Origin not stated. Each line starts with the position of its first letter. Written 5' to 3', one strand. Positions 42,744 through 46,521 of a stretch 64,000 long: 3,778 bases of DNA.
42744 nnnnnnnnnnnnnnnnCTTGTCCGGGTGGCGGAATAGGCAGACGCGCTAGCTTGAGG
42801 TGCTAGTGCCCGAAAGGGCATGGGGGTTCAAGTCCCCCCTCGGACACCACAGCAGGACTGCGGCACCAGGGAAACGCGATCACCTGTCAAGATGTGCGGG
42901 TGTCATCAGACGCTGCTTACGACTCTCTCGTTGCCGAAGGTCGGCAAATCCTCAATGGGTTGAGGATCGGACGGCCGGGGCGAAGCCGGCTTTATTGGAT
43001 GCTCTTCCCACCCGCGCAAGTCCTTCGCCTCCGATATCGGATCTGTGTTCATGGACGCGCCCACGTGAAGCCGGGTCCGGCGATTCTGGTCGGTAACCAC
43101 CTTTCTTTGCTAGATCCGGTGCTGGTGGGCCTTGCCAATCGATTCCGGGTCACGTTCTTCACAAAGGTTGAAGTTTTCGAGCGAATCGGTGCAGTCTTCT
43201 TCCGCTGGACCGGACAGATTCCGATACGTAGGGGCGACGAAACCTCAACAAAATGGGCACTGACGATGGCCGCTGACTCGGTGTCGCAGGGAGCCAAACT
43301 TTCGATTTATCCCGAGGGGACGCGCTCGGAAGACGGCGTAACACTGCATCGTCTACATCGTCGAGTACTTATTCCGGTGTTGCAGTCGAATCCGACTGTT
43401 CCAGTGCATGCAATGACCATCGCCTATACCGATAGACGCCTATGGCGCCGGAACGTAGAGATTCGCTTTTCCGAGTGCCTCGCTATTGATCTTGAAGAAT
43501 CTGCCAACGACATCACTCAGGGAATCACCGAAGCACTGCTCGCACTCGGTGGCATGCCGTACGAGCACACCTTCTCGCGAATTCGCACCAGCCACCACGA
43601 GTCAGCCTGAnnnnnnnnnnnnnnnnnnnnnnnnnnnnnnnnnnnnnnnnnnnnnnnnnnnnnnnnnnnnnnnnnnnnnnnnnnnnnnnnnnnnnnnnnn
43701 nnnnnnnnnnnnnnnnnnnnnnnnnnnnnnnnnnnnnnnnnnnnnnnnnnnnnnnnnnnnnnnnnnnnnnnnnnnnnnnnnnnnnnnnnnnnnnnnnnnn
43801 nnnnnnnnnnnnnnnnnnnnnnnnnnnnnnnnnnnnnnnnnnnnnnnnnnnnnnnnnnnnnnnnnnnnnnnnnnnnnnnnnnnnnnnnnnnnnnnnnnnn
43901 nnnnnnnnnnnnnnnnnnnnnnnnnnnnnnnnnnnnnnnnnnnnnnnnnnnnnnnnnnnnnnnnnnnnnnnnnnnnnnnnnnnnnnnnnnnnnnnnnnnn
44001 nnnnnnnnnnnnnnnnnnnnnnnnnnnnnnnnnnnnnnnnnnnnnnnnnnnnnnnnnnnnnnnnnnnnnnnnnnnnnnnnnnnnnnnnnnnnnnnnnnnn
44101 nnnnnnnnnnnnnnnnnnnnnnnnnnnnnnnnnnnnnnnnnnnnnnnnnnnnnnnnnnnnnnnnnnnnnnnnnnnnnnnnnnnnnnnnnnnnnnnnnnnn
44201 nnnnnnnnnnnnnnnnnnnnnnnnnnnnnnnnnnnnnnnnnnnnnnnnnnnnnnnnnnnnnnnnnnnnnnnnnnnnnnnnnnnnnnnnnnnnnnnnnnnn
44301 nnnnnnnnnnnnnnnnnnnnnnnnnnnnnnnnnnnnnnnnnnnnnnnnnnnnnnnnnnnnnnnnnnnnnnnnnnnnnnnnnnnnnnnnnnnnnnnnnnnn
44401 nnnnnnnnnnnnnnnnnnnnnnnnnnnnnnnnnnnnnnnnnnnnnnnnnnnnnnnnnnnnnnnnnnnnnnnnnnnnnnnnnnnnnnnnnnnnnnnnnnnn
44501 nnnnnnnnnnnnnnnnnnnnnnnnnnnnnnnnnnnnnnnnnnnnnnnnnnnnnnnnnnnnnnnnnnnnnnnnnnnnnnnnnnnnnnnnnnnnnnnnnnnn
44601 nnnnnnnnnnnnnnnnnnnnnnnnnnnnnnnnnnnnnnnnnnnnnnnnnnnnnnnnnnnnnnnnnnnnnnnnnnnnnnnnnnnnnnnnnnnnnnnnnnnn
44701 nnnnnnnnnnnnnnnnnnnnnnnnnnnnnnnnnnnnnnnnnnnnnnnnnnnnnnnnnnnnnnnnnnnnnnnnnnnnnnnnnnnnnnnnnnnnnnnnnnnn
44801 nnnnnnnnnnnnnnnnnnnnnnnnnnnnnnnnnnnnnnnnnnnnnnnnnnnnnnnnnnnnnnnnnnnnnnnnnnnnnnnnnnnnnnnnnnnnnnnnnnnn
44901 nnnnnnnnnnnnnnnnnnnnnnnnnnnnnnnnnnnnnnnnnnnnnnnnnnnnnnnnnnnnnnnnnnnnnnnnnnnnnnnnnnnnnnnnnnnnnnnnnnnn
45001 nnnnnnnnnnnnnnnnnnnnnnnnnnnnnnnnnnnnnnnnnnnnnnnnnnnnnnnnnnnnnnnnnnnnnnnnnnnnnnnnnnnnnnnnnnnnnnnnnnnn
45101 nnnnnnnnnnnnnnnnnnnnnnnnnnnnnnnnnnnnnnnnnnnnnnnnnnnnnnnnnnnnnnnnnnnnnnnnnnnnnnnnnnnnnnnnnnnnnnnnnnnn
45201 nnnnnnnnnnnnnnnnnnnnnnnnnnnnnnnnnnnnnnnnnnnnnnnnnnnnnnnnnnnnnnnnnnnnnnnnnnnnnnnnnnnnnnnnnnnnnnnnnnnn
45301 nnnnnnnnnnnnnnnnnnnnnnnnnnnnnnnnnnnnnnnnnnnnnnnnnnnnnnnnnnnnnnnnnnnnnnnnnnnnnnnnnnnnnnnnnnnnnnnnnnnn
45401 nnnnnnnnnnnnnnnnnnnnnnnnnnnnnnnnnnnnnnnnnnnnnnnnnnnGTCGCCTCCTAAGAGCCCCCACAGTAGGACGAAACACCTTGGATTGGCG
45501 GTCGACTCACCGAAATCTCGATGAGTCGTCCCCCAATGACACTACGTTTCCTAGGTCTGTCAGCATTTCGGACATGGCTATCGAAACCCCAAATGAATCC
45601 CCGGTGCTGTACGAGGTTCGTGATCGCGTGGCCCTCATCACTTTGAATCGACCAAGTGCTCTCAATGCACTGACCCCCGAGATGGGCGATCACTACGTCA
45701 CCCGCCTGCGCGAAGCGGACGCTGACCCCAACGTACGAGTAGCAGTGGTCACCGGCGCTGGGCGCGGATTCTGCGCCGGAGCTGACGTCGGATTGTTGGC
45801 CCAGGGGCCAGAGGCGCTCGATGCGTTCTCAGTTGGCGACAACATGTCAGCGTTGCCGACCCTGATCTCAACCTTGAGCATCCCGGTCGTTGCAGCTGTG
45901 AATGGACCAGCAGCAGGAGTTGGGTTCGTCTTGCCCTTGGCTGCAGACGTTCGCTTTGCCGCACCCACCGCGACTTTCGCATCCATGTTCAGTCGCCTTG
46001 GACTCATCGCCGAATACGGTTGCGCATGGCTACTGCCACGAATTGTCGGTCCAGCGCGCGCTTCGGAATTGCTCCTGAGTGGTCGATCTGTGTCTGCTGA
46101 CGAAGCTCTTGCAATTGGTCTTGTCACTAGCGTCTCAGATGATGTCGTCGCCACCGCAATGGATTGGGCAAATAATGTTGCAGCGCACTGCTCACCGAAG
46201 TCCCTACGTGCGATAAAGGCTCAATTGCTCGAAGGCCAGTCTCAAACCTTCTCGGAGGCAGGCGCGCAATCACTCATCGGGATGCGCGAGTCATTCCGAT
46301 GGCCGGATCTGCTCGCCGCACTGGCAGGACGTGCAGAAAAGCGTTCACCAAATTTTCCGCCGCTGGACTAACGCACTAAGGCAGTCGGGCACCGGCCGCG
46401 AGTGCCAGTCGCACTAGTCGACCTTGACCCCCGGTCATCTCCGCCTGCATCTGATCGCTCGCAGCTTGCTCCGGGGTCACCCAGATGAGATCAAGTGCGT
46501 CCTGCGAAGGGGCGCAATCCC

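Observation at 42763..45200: tRNA-Leu-adjacent, apparently lower-GC four-gene set built from acyl/aminoacyl-transfer enzymes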

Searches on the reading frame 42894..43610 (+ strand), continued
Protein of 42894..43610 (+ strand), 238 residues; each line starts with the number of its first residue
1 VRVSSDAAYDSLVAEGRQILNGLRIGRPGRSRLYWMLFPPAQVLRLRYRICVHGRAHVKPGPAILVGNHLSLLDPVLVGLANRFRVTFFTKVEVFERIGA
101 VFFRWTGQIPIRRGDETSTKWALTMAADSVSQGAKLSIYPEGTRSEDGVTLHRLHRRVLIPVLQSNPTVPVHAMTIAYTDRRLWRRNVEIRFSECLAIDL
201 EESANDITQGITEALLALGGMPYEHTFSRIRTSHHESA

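Call 53: search_solved_structures(query=window:42894-43610:+, max_evalue=0.01)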
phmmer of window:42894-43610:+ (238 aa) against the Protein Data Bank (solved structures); distinct sequences matched with E-value up to 0.01: 1.
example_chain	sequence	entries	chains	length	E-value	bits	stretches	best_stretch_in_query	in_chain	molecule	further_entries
5kym_A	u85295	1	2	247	6.1e-06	29.2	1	52-172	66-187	1-acyl-sn-glycerol-3-phosphate acyltransferase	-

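Call 73: search_protein_families(library=ncbifam, proteins=[L174:2310-3023:+], max_evalue=0.00001)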
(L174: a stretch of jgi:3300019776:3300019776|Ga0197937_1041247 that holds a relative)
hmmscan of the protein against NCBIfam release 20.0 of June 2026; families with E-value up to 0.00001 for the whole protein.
L174:2310-3023:+ (237 aa): 2 families
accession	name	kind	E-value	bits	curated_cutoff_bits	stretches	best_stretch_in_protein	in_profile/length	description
TIGR00530.1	AGP_acyltrn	subfamily_domain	4.5e-12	45.8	102.95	1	50-151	4-107/130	1-acylglycerol-3-phosphate O-acyltransferase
NF006386.0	PRK08633.1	equivalog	5.7e-10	37.6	1221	1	38-143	417-521/1147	acyl-[ACP]--phospholipid O-acyltransferase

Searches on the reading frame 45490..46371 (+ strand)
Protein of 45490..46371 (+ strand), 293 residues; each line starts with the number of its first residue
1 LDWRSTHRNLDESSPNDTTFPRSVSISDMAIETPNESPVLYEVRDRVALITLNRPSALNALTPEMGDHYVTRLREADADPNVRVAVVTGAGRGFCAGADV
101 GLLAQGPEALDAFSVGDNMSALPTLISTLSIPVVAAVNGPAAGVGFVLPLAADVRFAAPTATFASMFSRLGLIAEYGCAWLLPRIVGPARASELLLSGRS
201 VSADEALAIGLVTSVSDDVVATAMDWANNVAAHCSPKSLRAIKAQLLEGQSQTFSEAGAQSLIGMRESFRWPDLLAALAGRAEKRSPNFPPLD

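Call 4: search_protein_families(library=pfam, proteins=[window:45490-46371:+], max_evalue=0.01)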
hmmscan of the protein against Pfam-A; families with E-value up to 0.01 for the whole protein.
window:45490-46371:+ (293 aa): 2 families
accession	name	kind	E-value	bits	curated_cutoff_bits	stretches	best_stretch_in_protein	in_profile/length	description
PF00378.25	ECH_1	-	8.9e-47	160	27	1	45-289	4-248/251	Enoyl-CoA hydratase/isomerase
PF16113.10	ECH_2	-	1.5e-28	100.7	27.2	1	48-224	2-180/335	Enoyl-CoA hydratase/isomerase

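Call 5: search_protein_families(library=ncbifam, proteins=[window:45490-46371:+], max_evalue=0.01)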
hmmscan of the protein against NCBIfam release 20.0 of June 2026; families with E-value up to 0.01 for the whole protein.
window:45490-46371:+ (293 aa): 71 families (the best 25 are shown)
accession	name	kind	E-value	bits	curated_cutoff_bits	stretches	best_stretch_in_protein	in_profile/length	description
NF004857.0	PRK06210.1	equivalog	3.9e-75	252.8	341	1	35-291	6-274/275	enoyl-CoA hydratase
NF004525.0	PRK05870.1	equivalog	3e-53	181.3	285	1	38-281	4-246/249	enoyl-CoA hydratase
NF006109.0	PRK08260.1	subfamily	4.2e-50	170.7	320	1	39-290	6-276/296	enoyl-CoA hydratase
NF006699.0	PRK09245.1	subfamily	3e-49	167.7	354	1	37-257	3-231/266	crotonase/enoyl-CoA hydratase family protein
NF004840.0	PRK06190.1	equivalog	1.4e-46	159.2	253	1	38-261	5-228/260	enoyl-CoA hydratase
NF051848.1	EnCoAHydtEchA19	equivalog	4.2e-46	157.6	400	1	40-289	3-255/258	enoyl-CoA hydratase EchA19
TIGR02280.1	PaaB1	equivalog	3.4e-44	151.3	345.15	1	39-289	1-253/256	2-(1,2-epoxy-1,2-dihydrophenyl)acetyl-CoA isomerase PaaG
NF004635.0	PRK05981.1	equivalog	2.7e-42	145.1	351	1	39-257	6-231/266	enoyl-CoA hydratase/isomerase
NF006107.0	PRK08258.1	equivalog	9.1e-42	143.2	330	1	37-249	17-233/277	enoyl-CoA hydratase family protein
NF046063.1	oxepin_alt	equivalog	7.4e-40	137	300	1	42-267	5-233/254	oxepin-CoA hydrolase, alternative type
NF005891.0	PRK07854.1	equivalog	2.2e-39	135.5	237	1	44-289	7-240/243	enoyl-CoA hydratase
NF004519.0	PRK05864.1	equivalog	1.9e-38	132.4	337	1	40-289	13-272/276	enoyl-CoA hydratase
NF042430.2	EnCoAhydt_DpgD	equivalog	2.6e-38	132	400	1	41-288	1-254/258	enoyl-CoA-hydratase DpgD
NF005864.0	PRK07799.1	equivalog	2.9e-38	131.6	316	1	38-289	9-263/266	crotonase/enoyl-CoA hydratase family protein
NF005700.0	PRK07511.1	subfamily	6e-38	130.9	274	1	42-289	8-258/260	enoyl-CoA hydratase family protein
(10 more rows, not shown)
